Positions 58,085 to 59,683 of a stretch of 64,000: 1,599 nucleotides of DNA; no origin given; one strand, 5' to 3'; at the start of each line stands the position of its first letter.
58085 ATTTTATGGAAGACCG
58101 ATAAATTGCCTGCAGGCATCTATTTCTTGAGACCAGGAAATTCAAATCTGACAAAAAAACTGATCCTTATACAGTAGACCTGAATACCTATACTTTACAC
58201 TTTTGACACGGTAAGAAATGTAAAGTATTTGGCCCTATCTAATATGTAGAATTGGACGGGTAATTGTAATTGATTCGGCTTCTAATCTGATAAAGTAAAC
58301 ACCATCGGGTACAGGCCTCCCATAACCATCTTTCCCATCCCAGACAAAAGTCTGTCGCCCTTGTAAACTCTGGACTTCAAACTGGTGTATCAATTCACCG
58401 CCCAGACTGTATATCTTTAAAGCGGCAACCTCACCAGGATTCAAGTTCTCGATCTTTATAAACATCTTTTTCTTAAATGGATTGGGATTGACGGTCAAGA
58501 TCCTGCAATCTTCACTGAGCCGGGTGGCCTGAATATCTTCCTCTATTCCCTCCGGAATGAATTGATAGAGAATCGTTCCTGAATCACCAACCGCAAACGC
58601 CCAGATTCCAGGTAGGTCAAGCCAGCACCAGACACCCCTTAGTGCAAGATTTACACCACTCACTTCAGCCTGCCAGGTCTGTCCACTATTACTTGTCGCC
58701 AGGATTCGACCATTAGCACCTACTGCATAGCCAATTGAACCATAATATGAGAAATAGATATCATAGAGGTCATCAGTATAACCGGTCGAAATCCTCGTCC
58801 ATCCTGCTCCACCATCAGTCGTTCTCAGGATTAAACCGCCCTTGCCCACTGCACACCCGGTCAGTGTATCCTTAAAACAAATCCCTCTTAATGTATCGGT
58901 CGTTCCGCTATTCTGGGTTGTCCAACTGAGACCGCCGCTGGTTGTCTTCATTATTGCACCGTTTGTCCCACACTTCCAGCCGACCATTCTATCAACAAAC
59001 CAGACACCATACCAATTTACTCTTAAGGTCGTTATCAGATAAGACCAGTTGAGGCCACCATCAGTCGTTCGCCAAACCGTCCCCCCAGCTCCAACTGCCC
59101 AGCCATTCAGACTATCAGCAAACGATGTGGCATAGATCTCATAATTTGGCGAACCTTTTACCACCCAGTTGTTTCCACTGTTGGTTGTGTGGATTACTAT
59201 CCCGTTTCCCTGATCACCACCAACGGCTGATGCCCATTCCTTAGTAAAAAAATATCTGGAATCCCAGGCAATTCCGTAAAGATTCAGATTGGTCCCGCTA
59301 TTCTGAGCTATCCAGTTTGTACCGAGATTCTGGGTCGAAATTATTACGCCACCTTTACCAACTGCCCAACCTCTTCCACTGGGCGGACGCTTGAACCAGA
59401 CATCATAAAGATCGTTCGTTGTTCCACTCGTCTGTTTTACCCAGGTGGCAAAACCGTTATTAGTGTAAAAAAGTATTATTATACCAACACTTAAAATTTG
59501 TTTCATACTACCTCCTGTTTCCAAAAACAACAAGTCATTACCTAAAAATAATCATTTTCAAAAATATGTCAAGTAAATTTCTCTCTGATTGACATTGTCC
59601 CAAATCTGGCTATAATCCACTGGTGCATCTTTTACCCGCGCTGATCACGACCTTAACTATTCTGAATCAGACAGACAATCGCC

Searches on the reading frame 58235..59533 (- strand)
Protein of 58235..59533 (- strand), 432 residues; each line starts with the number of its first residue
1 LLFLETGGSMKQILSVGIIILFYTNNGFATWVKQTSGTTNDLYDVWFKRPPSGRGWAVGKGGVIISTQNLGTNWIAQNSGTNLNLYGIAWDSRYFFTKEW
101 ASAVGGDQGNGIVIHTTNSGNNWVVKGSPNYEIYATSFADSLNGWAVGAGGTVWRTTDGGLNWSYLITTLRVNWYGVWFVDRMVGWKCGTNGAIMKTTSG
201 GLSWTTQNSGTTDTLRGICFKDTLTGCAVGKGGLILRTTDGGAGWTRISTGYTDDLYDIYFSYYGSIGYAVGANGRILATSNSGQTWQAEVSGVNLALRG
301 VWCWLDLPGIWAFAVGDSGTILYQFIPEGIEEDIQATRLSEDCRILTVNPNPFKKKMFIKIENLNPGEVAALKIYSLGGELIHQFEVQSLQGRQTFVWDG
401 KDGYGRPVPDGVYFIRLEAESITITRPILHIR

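Call 38: search_protein_families(library=ncbifam, proteins=[window:58235-59533:-], max_evalue=1e-10)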
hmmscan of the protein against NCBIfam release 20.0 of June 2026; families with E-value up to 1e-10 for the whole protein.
window:58235-59533:- (432 aa): 1 family
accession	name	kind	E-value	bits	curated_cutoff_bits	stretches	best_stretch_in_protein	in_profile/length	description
NF010237.0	PRK13684.1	equivalog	9.4e-18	64.3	326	1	176-295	50-172/334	photosynthesis system II assembly factor Ycf48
